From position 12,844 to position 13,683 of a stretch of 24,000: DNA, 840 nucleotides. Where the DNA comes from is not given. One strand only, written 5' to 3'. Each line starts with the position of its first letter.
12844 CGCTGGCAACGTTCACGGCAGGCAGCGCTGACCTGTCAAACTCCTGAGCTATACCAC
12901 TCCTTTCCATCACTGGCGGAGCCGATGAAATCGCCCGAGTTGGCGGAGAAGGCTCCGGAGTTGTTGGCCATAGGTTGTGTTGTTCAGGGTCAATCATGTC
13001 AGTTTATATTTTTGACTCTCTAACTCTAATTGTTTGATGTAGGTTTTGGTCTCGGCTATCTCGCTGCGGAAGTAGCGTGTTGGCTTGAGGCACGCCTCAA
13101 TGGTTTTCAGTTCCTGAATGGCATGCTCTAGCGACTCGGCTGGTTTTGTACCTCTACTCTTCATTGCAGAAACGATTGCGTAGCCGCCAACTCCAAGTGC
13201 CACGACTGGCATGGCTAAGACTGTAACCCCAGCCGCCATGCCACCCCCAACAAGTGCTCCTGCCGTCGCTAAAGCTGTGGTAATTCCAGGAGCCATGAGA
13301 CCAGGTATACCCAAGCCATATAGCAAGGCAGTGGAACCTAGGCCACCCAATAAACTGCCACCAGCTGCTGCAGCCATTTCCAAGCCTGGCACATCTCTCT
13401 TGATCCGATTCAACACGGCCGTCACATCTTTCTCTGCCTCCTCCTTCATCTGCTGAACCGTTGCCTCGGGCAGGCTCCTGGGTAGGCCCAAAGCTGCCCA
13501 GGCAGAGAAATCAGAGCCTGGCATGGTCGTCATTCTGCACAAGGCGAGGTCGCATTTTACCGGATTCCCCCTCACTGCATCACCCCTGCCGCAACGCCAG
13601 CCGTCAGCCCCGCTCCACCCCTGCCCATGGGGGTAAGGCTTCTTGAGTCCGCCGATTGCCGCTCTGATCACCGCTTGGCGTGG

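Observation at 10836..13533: Translationally coupled cassette: glycine-zipper membrane protein, then D12 methyltransferase, then decayed NotI-like endonuclease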

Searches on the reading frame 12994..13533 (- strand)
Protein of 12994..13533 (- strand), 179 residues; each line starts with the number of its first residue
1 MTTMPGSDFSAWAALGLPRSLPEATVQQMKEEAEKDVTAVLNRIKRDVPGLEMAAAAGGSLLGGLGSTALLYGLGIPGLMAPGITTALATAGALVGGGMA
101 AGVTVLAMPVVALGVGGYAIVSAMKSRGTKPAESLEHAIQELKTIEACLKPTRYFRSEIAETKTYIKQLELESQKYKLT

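Call 5: search_protein_families(library=ncbifam, proteins=[window:12994-13533:-], max_evalue=0.1)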
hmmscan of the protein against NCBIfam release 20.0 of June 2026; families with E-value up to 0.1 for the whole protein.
window:12994-13533:- (179 aa): 2 families
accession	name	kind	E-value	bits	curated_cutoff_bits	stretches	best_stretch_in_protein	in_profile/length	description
NF047713.1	AllantTportGProt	equivalog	0.032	13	800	1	65-123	145-203/471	allantoin transporter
NF033928.1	alph_xenorhab_A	subfamily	0.098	11.9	125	0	104-170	214-275/339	alpha-xenorhabdolysin family binary toxin subunit A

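Call 6: search_protein_families(library=padloc, proteins=[window:12994-13533:-], max_evalue=0.1)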
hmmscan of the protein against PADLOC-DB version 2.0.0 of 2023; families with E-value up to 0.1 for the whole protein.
window:12994-13533:- (179 aa): 3 families
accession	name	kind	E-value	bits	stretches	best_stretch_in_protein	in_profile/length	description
PDLC04407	PDC-M09A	-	7.2e-06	23.7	1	91-169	151-232/282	-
PDLC04406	PDC-M09A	-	0.0017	15.9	1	93-169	198-275/330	-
PDLC03833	BnzA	-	0.01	12.5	1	44-128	301-379/544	-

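Call 7: find_homologous_proteins(query=window:12994-13533:-, max_evalue=0.001)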
Query window:12994-13533:- (179 aa): 71 proteins with E <= 0.001 among 2554 candidates.
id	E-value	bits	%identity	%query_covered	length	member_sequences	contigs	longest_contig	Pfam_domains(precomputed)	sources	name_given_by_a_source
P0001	7.8e-98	343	95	98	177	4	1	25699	-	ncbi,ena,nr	ncbi:MAG: hypothetical protein OXF67_10065 [Cyanobacteria bacterium MAG CAR4_bin_6]|nr:hypothetical 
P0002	1.7e-80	286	83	100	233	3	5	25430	-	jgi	-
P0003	4.6e-67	243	74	95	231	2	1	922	-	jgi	-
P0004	1.2e-48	183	62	90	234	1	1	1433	-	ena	-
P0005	4.7e-48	181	57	100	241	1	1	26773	-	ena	-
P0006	1.1e-47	180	61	92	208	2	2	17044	-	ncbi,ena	-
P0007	2.3e-47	179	60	92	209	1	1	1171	-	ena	-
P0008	2.6e-47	179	60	92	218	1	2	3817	-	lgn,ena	-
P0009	4.0e-46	175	61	93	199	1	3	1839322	-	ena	-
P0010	4.6e-44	168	60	88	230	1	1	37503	-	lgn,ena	-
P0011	4.7e-44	168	60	88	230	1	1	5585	-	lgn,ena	-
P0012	1.3e-43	166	60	88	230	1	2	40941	-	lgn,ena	-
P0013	1.4e-43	166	60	88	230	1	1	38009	-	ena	-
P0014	1.4e-43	166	60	88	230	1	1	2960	-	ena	-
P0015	2.4e-43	166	53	92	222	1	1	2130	-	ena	-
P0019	5.8e-40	155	57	93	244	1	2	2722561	-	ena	-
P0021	9.7e-29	118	46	98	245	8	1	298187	-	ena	-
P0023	1.3e-25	108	64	56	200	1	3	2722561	-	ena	-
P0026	2.1e-23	101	46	93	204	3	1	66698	-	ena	-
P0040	2.6e-14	71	44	69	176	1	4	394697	-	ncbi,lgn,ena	-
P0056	3.9e-12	64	41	78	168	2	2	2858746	-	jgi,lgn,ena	-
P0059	7.4e-12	63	41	72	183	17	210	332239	-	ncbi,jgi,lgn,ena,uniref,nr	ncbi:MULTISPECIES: hypothetical protein [Clostridium]|uniref:Uncharacterized protein n=1 Tax=Clostri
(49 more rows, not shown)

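Call 9: find_encoding_contigs(protein=P0001, flank=8000, max_places=3)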
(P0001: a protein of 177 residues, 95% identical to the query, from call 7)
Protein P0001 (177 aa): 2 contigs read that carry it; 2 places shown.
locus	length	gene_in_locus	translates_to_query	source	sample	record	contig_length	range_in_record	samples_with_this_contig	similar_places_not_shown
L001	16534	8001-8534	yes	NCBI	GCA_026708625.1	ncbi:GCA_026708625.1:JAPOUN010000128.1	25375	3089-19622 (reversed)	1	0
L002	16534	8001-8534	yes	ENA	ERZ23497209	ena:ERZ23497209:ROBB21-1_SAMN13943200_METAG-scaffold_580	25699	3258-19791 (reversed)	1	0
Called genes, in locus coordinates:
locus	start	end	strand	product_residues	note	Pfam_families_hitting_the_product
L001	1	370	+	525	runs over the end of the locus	PF20695:UbiD_N, PF01977:UbiD, PF20696:UbiD_C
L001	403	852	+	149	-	PF02082:Rrf2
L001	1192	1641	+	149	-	-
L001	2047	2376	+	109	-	PF13612:DDE_Tnp_1_3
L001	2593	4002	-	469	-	PF11638:DnaA_N, PF13401:AAA_22 (faint), PF00308:Bac_DnaA, PF01695:IstB_IS21, PF08299:Bac_DnaA_C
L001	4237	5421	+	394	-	PF00089:Trypsin, PF13365:Trypsin_2, PF13180:PDZ_2, PF17820:PDZ_6 (weak)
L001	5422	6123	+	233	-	PF09837:DUF2064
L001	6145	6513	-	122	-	-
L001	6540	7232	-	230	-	PF00535:Glycos_transf_2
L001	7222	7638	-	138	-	PF00583:Acetyltransf_1, PF13673:Acetyltransf_10, PF13508:Acetyltransf_7, PF13527:Acetyltransf_9 (faint)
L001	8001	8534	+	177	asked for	-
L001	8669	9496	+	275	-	PF02086:MethyltransfD12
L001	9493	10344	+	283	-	PF12183:NotI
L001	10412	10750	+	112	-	-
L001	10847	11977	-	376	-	PF02572:CobA_CobO_BtuR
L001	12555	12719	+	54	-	-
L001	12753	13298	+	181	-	PF02391:MoaE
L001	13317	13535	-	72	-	-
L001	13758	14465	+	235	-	PF01618:MotA_ExbB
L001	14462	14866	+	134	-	PF02472:ExbD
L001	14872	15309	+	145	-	PF02472:ExbD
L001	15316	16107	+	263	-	PF03544:TonB_C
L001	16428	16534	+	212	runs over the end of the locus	PF13460:NAD_binding_10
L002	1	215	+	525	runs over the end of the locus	PF20695:UbiD_N, PF01977:UbiD, PF20696:UbiD_C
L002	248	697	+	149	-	PF02082:Rrf2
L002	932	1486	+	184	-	-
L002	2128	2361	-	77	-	-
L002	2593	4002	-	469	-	PF11638:DnaA_N, PF13401:AAA_22 (faint), PF00308:Bac_DnaA, PF01695:IstB_IS21, PF08299:Bac_DnaA_C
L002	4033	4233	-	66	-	-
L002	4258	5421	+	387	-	PF00089:Trypsin, PF13365:Trypsin_2, PF13180:PDZ_2, PF17820:PDZ_6 (weak)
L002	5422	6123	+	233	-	PF09837:DUF2064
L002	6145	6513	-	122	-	-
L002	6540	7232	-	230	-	PF00535:Glycos_transf_2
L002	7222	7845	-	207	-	PF00583:Acetyltransf_1, PF13673:Acetyltransf_10, PF13508:Acetyltransf_7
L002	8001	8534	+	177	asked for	-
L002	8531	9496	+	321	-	PF02086:MethyltransfD12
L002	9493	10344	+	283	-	PF12183:NotI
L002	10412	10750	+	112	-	-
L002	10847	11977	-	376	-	PF02572:CobA_CobO_BtuR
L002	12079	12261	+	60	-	-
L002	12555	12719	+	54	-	-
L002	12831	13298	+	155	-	PF02391:MoaE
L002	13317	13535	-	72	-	-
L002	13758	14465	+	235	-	PF01618:MotA_ExbB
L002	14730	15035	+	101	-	PF02472:ExbD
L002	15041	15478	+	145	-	PF02472:ExbD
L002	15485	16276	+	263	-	PF03544:TonB_C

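Call 10: find_encoding_contigs(protein=P0002, flank=8000, max_places=5)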
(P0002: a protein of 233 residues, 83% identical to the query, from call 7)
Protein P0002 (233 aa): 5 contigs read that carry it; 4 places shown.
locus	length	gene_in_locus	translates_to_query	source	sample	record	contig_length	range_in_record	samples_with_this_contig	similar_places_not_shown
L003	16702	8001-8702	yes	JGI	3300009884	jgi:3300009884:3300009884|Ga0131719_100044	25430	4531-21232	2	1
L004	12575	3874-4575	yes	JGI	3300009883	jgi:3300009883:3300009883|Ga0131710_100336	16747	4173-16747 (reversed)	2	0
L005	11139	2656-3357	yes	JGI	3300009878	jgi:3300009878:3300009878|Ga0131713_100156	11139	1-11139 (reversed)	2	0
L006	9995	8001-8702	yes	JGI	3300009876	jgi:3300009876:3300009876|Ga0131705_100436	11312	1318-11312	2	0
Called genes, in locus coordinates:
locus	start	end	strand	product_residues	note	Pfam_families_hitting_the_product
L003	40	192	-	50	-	-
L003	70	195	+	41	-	-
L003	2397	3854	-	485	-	PF11638:DnaA_N, PF13401:AAA_22 (faint), PF00308:Bac_DnaA, PF01695:IstB_IS21, PF08299:Bac_DnaA_C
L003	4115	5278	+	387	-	PF00089:Trypsin, PF13365:Trypsin_2, PF13180:PDZ_2, PF17820:PDZ_6 (weak)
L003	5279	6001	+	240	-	PF09837:DUF2064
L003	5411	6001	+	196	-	PF09837:DUF2064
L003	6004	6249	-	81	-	-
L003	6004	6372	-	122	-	-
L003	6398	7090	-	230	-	PF00535:Glycos_transf_2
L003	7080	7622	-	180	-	PF00583:Acetyltransf_1, PF13673:Acetyltransf_10, PF13508:Acetyltransf_7, PF13527:Acetyltransf_9 (weak)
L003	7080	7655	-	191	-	PF00583:Acetyltransf_1, PF13673:Acetyltransf_10, PF13508:Acetyltransf_7, PF13527:Acetyltransf_9 (faint)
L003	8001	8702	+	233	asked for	-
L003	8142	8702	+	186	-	-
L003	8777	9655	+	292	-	PF02086:MethyltransfD12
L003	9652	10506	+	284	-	PF12183:NotI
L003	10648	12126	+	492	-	PF07669:Eco57I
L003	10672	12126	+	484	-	PF07669:Eco57I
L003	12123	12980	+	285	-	PF17728:BsuBI_PstI_RE_N, PF06616:BsuBI_PstI_RE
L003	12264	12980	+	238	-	PF17728:BsuBI_PstI_RE_N, PF06616:BsuBI_PstI_RE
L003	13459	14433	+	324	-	PF03773:ArsP_1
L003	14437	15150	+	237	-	PF21537:DUF1980_C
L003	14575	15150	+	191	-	PF21537:DUF1980_C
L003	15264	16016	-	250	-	PF04012:PspA_IM30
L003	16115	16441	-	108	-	-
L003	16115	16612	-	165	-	-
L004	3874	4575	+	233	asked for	-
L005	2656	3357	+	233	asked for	-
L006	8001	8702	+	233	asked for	-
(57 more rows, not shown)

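Call 11: find_encoding_contigs(protein=P0005, flank=6000, max_places=2)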
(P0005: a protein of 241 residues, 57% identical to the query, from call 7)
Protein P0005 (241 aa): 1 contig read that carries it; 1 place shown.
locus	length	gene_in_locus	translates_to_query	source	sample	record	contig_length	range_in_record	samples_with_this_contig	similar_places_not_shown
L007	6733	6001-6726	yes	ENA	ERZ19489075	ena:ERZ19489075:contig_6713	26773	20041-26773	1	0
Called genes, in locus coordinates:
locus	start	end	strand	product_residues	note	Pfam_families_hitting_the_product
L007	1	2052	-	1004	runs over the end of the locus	-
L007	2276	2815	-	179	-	-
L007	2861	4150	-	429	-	PF07690:MFS_1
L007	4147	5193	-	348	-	PF00044:Gp_dh_N, PF02800:Gp_dh_C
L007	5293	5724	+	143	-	-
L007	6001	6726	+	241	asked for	-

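Call 12: find_encoding_contigs(protein=P0009, flank=6000, max_places=3)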
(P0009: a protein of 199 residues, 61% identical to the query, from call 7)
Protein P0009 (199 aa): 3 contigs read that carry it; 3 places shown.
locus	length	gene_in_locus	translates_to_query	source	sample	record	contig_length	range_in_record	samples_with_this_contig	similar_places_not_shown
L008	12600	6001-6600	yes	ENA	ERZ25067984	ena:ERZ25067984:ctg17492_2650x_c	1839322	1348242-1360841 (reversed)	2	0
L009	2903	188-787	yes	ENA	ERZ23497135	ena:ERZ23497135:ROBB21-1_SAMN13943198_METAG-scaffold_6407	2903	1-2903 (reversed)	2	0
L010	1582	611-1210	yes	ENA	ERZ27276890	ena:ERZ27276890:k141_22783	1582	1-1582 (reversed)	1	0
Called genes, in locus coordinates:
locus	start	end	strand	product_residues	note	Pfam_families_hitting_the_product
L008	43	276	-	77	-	-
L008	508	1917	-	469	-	PF11638:DnaA_N, PF13401:AAA_22 (faint), PF00308:Bac_DnaA, PF01695:IstB_IS21, PF08299:Bac_DnaA_C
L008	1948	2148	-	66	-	-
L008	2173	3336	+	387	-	PF00089:Trypsin, PF13365:Trypsin_2, PF13180:PDZ_2, PF17820:PDZ_6 (weak)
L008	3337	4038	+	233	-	PF09837:DUF2064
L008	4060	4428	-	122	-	-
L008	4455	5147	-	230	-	PF00535:Glycos_transf_2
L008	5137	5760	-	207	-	PF00583:Acetyltransf_1, PF13673:Acetyltransf_10, PF13508:Acetyltransf_7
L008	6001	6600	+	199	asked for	-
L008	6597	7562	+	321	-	PF02086:MethyltransfD12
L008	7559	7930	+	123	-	PF12183:NotI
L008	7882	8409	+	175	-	PF12183:NotI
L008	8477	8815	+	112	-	-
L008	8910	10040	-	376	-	PF02572:CobA_CobO_BtuR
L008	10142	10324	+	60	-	-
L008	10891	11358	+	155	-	PF02391:MoaE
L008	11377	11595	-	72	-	-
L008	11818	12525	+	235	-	PF01618:MotA_ExbB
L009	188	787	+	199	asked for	-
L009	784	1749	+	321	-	PF02086:MethyltransfD12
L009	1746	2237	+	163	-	PF12183:NotI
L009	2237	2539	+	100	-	PF12183:NotI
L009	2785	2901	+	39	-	?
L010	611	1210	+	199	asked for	-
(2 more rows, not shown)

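Call 13: find_encoding_contigs(protein=P0019, flank=6000, max_places=2)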
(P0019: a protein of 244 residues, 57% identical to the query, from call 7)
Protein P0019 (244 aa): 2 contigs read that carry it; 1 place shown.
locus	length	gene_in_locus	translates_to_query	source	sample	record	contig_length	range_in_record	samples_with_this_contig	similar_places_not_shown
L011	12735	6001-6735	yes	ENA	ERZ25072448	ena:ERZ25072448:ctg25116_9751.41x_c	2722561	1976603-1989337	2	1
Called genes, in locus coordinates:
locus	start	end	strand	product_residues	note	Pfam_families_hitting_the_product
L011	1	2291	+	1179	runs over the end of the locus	PF17757:UvrB_inter, PF02559:CarD_TRCF_RID, PF00270:DEAD, PF00271:Helicase_C, PF03461:TRCF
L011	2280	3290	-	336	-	-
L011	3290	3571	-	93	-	-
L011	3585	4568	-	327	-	PF00044:Gp_dh_N, PF02800:Gp_dh_C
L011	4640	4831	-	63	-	-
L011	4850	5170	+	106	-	-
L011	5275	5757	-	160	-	PF05014:Nuc_deoxyrib_tr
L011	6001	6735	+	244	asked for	-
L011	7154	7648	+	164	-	-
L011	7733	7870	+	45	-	-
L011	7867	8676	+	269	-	PF12183:NotI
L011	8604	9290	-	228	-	-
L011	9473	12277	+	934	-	PF20464:MmeI_N, PF20465:MmeI_hel, PF20473:MmeI_Mtase, PF20466:MmeI_TRD, PF20467:MmeI_C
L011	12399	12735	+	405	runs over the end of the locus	-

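Call 14: find_encoding_contigs(protein=P0021, flank=6000, max_places=2)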
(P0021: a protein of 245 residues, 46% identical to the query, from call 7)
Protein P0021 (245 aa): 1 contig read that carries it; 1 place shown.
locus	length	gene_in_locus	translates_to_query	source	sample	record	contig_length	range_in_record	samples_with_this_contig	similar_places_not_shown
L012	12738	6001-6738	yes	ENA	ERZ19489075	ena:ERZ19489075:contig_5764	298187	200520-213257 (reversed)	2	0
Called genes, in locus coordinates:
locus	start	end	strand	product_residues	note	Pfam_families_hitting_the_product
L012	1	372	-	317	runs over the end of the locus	PF01242:PTPS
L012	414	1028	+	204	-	PF13238:AAA_18, PF01202:SKI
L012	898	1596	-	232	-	-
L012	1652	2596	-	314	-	-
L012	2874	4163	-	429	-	PF07690:MFS_1 (weak)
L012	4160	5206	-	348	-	PF00044:Gp_dh_N, PF02800:Gp_dh_C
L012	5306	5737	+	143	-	-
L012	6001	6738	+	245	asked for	-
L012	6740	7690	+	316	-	PF02086:MethyltransfD12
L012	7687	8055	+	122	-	PF12183:NotI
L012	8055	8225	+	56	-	PF12183:NotI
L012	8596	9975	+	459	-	PF07669:Eco57I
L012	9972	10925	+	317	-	PF17728:BsuBI_PstI_RE_N, PF06616:BsuBI_PstI_RE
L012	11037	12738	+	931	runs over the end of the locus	PF20464:MmeI_N, PF20465:MmeI_hel, PF20473:MmeI_Mtase, PF20466:MmeI_TRD, PF20467:MmeI_C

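Call 15: find_encoding_contigs(protein=P0023, flank=6000, max_places=2)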
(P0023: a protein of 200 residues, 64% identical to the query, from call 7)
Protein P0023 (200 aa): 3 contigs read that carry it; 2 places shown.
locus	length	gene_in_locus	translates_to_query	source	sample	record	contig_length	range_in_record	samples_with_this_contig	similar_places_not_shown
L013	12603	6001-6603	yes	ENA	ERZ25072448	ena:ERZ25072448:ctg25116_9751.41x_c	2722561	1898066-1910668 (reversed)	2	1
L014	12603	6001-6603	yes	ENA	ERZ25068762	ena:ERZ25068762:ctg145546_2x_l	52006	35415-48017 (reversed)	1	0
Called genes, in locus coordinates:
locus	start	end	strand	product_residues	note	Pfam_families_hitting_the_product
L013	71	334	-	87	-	-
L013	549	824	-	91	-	-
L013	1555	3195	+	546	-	PF05362:Lon_C (weak), PF13541:ChlI, PF00158:Sigma54_activat (faint), PF01078:Mg_chelatase, PF07728:AAA_5, PF00493:MCM (weak), PF13335:Mg_chelatase_C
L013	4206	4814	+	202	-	-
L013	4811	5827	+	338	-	-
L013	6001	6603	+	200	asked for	-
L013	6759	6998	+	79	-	-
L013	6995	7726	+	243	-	PF02086:MethyltransfD12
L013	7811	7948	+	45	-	-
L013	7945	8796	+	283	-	PF12183:NotI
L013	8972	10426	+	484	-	PF07669:Eco57I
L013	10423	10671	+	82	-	PF17728:BsuBI_PstI_RE_N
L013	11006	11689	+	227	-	PF17728:BsuBI_PstI_RE_N, PF06616:BsuBI_PstI_RE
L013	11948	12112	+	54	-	-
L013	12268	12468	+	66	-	-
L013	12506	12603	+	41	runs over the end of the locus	PF13612:DDE_Tnp_1_3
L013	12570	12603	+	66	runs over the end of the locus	PF13612:DDE_Tnp_1_3 (weak)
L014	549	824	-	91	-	-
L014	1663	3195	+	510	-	PF05362:Lon_C (weak), PF13541:ChlI, PF00158:Sigma54_activat (faint), PF01078:Mg_chelatase, PF07728:AAA_5, PF00493:MCM (weak), PF13335:Mg_chelatase_C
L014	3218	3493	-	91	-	-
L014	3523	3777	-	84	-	-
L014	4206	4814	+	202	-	-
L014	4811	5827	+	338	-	-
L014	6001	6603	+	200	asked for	-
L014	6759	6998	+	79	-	-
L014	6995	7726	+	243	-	PF02086:MethyltransfD12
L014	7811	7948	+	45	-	-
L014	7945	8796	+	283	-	PF12183:NotI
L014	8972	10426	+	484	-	PF07669:Eco57I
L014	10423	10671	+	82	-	PF17728:BsuBI_PstI_RE_N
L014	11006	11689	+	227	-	PF17728:BsuBI_PstI_RE_N, PF06616:BsuBI_PstI_RE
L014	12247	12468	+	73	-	-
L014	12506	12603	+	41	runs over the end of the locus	PF13612:DDE_Tnp_1_3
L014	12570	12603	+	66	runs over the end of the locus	PF13612:DDE_Tnp_1_3 (weak)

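Call 16: find_encoding_contigs(protein=P0010, flank=6000, max_places=2)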
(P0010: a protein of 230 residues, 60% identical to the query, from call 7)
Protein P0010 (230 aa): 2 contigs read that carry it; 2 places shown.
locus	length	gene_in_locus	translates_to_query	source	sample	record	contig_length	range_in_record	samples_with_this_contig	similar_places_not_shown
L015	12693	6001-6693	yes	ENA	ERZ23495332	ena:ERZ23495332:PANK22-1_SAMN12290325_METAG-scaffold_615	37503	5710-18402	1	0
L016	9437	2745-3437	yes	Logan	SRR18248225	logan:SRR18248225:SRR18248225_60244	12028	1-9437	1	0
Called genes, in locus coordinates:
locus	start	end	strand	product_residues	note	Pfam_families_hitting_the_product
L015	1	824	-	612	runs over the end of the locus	PF00004:AAA, PF07728:AAA_5 (faint), PF17862:AAA_lid_3, PF01434:Peptidase_M41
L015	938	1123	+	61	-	PF01783:Ribosomal_L32p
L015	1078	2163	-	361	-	-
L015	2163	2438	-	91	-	PF04483:DUF565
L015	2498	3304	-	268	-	PF00702:Hydrolase, PF12710:HAD (weak), PF13419:HAD_2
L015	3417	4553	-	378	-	PF02086:MethyltransfD12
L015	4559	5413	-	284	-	-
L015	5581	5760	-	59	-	-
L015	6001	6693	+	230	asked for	-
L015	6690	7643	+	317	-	PF02086:MethyltransfD12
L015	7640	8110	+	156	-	PF12183:NotI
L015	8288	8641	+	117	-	-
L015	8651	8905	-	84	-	-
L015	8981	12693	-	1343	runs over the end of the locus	PF11965:DUF3479, PF02514:CobN-Mg_chel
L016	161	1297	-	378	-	PF02086:MethyltransfD12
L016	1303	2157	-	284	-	-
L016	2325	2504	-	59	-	-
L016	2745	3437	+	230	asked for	-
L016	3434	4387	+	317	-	PF02086:MethyltransfD12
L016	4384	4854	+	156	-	PF12183:NotI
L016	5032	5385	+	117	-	-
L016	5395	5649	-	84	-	-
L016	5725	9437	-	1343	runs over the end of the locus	PF11965:DUF3479, PF02514:CobN-Mg_chel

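Call 18: find_encoding_contigs(protein=P0059, flank=6000, max_places=5)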
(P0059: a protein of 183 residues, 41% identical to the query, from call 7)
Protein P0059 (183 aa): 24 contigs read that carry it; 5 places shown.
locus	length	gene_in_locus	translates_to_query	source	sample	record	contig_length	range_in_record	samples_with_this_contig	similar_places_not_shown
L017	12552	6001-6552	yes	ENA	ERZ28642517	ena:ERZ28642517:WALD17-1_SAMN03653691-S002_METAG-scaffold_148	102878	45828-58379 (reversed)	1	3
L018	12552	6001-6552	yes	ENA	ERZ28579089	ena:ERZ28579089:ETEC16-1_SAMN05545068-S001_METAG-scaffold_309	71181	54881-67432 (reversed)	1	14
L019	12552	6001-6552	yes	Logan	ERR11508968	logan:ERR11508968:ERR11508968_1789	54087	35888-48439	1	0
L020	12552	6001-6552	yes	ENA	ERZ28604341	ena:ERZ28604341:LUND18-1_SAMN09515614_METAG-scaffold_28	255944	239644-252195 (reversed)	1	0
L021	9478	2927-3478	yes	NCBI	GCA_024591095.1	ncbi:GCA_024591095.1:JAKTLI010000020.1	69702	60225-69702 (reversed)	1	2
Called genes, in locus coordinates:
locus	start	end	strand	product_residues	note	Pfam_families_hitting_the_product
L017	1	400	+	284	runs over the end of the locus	PF22768:SPP1_Dit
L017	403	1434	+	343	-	PF14594:Sipho_Gp37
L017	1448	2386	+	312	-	-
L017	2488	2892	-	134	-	PF15970:HicB-like_2 (weak), PF15919:HicB_lk_antitox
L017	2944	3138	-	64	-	PF07927:HicA_toxin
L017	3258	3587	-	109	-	-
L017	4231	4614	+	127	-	-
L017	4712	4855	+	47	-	-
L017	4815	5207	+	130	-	-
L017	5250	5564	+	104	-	PF06124:DUF960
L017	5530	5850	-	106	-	PF12844:HTH_19 (weak), PF01381:HTH_3, PF13443:HTH_26, PF13560:HTH_31 (weak)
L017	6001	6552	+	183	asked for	-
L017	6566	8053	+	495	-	-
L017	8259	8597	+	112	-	-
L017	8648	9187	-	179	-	-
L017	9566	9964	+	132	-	-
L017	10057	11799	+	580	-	PF06048:DUF927, PF18662:HTH_56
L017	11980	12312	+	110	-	-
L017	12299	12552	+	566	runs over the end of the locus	PF00239:Resolvase, PF07508:Recombinase, PF13408:Zn_ribbon_recom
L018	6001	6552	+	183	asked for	-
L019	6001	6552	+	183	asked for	-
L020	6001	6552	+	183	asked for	-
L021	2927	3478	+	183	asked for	-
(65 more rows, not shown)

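Call 19: find_encoding_contigs(protein=P0040, flank=6000, max_places=3)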
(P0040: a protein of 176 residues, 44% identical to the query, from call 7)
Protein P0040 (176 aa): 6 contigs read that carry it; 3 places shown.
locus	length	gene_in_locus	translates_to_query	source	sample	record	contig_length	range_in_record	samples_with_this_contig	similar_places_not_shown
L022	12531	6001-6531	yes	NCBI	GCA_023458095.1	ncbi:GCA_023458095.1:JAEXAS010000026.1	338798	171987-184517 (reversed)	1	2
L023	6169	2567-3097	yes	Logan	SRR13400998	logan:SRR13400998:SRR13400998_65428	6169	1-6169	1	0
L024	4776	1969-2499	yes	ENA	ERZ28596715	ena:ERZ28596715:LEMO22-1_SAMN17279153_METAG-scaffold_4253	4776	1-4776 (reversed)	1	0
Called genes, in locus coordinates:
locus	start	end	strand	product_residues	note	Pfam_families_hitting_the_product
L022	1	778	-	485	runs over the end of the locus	PF01654:Cyt_bd_oxida_I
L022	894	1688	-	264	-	PF00795:CN_hydrolase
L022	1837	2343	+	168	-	PF04542:Sigma70_r2, PF08281:Sigma70_r4_2, PF04545:Sigma70_r4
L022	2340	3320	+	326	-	-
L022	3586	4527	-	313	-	PF08843:AbiEii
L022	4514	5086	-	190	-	PF13338:AbiEi_4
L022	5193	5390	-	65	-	-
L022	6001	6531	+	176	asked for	-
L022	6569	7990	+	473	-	-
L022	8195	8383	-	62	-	-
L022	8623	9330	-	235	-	PF08279:HTH_11, PF19187:HTH_PafC (faint), PF24033:DUF7342 (faint), PF13280:WYL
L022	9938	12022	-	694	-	PF13589:HATPase_c_3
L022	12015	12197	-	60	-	-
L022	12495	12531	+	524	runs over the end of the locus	PF00145:DNA_methylase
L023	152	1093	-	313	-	PF08843:AbiEii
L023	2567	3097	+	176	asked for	-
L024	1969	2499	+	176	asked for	-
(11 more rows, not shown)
